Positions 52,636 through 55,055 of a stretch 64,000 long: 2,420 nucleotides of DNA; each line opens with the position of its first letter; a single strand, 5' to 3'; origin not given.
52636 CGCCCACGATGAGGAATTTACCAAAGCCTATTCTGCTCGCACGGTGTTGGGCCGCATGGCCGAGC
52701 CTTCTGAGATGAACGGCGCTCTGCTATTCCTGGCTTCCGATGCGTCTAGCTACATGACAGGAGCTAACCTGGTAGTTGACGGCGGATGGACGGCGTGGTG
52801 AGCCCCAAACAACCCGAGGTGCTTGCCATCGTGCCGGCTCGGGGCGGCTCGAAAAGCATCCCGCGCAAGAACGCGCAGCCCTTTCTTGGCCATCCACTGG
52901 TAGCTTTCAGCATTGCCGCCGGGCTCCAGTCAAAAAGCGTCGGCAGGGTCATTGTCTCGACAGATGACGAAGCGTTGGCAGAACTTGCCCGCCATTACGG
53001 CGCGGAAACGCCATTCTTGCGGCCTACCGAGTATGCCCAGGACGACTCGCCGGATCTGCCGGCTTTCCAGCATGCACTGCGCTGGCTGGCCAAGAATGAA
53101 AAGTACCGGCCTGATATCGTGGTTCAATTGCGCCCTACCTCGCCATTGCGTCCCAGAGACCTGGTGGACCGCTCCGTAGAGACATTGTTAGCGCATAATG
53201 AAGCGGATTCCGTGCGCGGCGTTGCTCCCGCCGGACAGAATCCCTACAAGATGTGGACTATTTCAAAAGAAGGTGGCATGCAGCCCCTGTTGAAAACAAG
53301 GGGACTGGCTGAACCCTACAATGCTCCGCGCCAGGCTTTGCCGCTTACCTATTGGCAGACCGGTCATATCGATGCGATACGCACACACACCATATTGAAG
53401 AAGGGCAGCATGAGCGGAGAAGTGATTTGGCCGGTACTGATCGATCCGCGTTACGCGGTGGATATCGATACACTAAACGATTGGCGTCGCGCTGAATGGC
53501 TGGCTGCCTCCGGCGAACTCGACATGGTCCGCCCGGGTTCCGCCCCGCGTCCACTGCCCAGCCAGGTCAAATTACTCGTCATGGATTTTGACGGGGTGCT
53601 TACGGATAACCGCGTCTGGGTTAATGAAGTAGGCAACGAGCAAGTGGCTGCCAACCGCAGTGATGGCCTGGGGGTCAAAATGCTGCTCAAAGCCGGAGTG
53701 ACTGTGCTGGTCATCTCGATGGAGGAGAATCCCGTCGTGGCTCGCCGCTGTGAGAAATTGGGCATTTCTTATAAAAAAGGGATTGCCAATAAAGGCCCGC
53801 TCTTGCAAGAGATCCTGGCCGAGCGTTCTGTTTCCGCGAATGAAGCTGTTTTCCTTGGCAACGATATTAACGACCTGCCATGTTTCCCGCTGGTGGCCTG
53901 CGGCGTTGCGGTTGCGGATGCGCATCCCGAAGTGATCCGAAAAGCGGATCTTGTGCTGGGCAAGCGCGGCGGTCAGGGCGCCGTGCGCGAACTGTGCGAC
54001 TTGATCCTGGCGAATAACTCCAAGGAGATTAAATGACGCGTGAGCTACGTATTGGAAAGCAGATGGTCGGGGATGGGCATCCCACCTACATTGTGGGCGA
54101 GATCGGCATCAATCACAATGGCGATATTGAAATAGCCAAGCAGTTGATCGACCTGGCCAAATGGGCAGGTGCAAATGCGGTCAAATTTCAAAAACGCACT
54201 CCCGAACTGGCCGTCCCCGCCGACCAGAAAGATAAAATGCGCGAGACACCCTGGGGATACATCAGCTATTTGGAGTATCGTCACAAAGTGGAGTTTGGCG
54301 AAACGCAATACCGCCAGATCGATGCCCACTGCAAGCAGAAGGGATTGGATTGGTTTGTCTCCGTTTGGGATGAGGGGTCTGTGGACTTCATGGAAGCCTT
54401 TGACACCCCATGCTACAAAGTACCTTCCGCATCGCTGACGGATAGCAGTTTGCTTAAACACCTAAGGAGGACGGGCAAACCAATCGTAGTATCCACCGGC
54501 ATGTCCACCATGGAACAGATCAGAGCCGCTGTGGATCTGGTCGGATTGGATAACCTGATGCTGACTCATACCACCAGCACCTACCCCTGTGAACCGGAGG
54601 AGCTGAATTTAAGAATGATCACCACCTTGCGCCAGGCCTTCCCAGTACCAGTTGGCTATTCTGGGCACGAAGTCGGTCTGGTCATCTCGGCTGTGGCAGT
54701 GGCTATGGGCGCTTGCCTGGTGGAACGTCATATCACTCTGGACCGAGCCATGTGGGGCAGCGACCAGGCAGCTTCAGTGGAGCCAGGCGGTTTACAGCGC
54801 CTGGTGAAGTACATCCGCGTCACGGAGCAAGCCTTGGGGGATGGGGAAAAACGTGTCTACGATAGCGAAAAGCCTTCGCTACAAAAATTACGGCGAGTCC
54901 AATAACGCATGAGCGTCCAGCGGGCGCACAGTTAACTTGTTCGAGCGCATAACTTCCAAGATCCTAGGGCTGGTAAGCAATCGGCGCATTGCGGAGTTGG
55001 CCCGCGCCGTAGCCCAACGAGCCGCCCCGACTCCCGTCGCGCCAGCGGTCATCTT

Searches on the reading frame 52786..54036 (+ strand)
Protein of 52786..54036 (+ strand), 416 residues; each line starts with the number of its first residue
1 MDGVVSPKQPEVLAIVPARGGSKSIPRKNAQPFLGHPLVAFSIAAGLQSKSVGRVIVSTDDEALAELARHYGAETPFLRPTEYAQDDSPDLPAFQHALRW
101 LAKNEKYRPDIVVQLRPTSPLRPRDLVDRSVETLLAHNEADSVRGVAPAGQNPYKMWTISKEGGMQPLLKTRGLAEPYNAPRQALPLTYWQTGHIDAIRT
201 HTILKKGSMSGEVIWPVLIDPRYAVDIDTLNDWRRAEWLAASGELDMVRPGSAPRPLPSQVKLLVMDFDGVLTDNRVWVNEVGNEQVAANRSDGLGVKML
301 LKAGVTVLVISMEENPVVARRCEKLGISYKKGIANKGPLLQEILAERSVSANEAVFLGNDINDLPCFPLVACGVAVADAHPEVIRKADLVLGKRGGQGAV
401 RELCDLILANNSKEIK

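Call 9: search_protein_families(library=pfam, proteins=[window:52786-54036:+], max_evalue=0.001)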
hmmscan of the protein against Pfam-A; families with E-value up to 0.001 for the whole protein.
window:52786-54036:+ (416 aa): 2 families
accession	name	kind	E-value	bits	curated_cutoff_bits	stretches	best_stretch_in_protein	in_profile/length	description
PF02348.25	CTP_transf_3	-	1.2e-17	64.9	22.6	1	14-150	2-130/217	Cytidylyltransferase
PF08282.18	Hydrolase_3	-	3.8e-07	30.5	20.9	1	334-394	186-246/255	haloacid dehalogenase-like hydrolase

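Call 14: search_protein_families(library=ncbifam, proteins=[window:52786-54036:+], max_evalue=0.01)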
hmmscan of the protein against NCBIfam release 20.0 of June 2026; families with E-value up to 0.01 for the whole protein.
window:52786-54036:+ (416 aa): 16 families
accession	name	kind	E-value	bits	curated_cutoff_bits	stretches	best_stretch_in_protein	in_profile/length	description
TIGR03584.1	PseF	equivalog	7.1e-45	153.3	205.7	1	13-239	1-219/222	pseudaminic acid cytidylyltransferase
NF007019.0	PRK09484.1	equivalog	2.3e-37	128.4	208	1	259-413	23-178/187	3-deoxy-manno-octulosonate-8-phosphatase KdsC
TIGR01670.1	KdsC-phosphatas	subfamily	1.7e-32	112.5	106.95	1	261-412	1-153/154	3-deoxy-D-manno-octulosonate 8-phosphate phosphatase, YrbI family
TIGR02726.1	phenyl_P_delta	equivalog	5.9e-25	88.4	281.95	1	260-412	6-159/169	phenylphosphate carboxylase subunit delta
NF058599.1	KDN-9-PPhBT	equivalog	1.2e-23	84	180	1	261-409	2-151/152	3-deoxy-D-glycero-D-galacto-nonulopyranosonate 9-phosphatase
NF002245.0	PRK01158.1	equivalog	6.1e-11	42.1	198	1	332-403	154-225/233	phosphoglycolate phosphatase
NF003950.0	PRK05450.1-3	subfamily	2e-09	37.1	234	1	12-142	3-125/248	3-deoxy-manno-octulosonate cytidylyltransferase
TIGR01487.1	Pglycolate_arch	equivalog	2.2e-08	34.2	122.75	1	334-400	146-212/215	phosphoglycolate phosphatase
NF003952.0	PRK05450.1-5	subfamily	1.7e-07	30.7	193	1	11-75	2-66/250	3-deoxy-manno-octulosonate cytidylyltransferase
TIGR01482.1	SPP-subfamily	subfamily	6.1e-07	29.2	107.15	1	333-402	147-216/225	sucrose-phosphate phosphatase subfamily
NF009905.0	PRK13368.1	subfamily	8e-07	28.6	255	1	12-75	3-66/243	3-deoxy-manno-octulosonate cytidylyltransferase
TIGR00099.1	Cof-subfamily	subfamily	1.2e-05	25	137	1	334-393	187-246/256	Cof-type HAD-IIB family hydrolase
TIGR00466.1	kdsB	equivalog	8.2e-05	22.1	155.2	1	14-75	5-65/241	3-deoxy-manno-octulosonate cytidylyltransferase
TIGR01662.1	HAD-SF-IIIA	subfamily_domain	0.00015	21.9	44.6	1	262-370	1-131/141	HAD-IIIA family hydrolase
NF003948.0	PRK05450.1-1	equivalog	0.00022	20.5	281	1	9-78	3-71/248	3-deoxy-manno-octulosonate cytidylyltransferase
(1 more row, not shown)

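Call 60: search_solved_structures(query=window:52786-54036:+, max_evalue=0.00001)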
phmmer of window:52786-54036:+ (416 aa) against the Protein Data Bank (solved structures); distinct sequences matched with E-value up to 0.00001: 24.
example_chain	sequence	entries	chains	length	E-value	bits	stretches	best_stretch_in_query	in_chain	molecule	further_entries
3mmz_A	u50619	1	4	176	8.8e-35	123.7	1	256-409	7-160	putative HAD family hydrolase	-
3n1u_A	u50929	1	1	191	1.1e-30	110.2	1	259-412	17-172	Hydrolase, HAD superfamily, subfamily III A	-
3mn1_A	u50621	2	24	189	4e-28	101.8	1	260-410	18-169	probable yrbi family phosphatase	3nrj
9ftb_A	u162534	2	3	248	1.4e-27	100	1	12-239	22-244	NeuA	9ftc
2r8e_A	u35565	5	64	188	2.7e-27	99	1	259-411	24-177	3-deoxy-D-manno-octulosonate 8-phosphate phosphatase | YrbI from Escherichia coli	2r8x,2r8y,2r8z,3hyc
3i6b_A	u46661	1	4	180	2.8e-27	99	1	259-410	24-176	3-deoxy-D-manno-octulosonate 8-phosphate phosphatase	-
7t35_A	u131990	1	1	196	7.7e-27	97.5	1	259-411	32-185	3-deoxy-D-manno-octulosonate 8-phosphate phosphatase KdsC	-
4nav_D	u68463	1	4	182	1.9e-26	96.3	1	259-410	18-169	HYPOTHETICAL PROTEIN XCC279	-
3n07_A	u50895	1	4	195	3.6e-26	95.3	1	257-410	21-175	3-deoxy-D-manno-octulosonate 8-phosphate phosphatase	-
3ij5_A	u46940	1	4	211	4.6e-25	91.7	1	259-411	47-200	3-deoxy-D-manno-octulosonate 8-phosphate phosphatase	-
6ifd_A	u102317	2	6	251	1.2e-24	90.3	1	11-238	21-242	CMP-N-acetylneuraminate Synthetase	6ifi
1j8d_A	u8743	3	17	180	3.8e-23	85.4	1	260-412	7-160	deoxy-D-mannose-octulosonate 8-phosphate phosphatase | 3-deoxy-D-manno-octulosonate 8-phosphate phosphatase KdsC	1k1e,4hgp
2p9j_A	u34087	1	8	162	5.5e-22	81.5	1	259-407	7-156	Hypothetical protein AQ2171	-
4um5_A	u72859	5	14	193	3.5e-20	75.6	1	260-409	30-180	3-DEOXY-D-MANNO-OCTULOSONATE 8-PHOSPHATE PHOSPHATASE KDSC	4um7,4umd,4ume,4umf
3e81_A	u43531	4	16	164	3.9e-20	75.5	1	260-412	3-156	Acylneuraminate cytidylyltransferase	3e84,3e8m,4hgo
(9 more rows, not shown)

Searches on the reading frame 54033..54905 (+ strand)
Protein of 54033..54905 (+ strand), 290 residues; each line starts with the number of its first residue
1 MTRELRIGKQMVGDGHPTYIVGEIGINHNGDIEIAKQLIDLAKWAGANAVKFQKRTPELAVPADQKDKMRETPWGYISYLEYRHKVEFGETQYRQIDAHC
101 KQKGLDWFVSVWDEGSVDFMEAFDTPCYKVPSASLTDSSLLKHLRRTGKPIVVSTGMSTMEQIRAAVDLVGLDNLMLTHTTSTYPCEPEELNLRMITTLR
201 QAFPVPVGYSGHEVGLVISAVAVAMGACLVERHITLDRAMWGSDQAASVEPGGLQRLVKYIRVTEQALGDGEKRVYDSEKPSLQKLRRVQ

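Call 9: search_protein_families(library=pfam, proteins=[window:54033-54905:+], max_evalue=0.001)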
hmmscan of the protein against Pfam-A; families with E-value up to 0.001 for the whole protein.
window:54033-54905:+ (290 aa): 1 family
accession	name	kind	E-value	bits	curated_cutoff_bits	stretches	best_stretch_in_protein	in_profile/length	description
PF03102.20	NeuB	-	2.1e-78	263.5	22.1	1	38-273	1-241/241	NeuB family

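Call 14: search_protein_families(library=ncbifam, proteins=[window:54033-54905:+], max_evalue=0.01)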
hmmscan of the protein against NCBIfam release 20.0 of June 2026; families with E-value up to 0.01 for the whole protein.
window:54033-54905:+ (290 aa): 2 families
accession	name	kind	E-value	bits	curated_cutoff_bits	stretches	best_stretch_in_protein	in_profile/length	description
TIGR03569.1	NeuB_NnaB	equivalog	5.8e-77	258.9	399.65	1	18-284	1-274/329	N-acetylneuraminate synthase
TIGR03586.1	PseI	equivalog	1.5e-61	208.4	340.25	1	18-284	2-273/327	pseudaminic acid synthase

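Call 59: search_solved_structures(query=window:54033-54905:+, max_evalue=0.00001)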
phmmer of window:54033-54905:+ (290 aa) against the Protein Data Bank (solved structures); distinct sequences matched with E-value up to 0.00001: 8.
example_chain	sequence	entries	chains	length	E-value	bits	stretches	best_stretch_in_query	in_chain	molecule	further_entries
6ncs_A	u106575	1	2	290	4.6e-36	127.7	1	1-283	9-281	N-acetylneuraminic acid (Sialic acid) synthetase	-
8h2c_A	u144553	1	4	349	1.8e-35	125.8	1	17-272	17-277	Pseudaminic acid synthase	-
1vli_A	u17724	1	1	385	2e-34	122.3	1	6-273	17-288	Spore coat polysaccharide biosynthesis protein spsE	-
2wqp_A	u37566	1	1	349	1.3e-31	113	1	3-282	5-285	POLYSIALIC ACID CAPSULE BIOSYNTHESIS PROTEIN SIAC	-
1xuu_A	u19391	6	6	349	3.4e-31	111.7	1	3-282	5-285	polysialic acid capsule biosynthesis protein SiaC | N-acetylneuraminate synthase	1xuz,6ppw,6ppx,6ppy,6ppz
4ipi_A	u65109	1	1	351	3.4e-31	111.7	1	3-282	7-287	Polysialic acid capsule biosynthesis protein SiaC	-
4ipj_A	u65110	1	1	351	3.4e-31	111.7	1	3-282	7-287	Polysialic acid capsule biosynthesis protein SiaC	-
3g8r_A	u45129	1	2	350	2.1e-22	82.9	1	79-288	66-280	Probable spore coat polysaccharide biosynthesis protein E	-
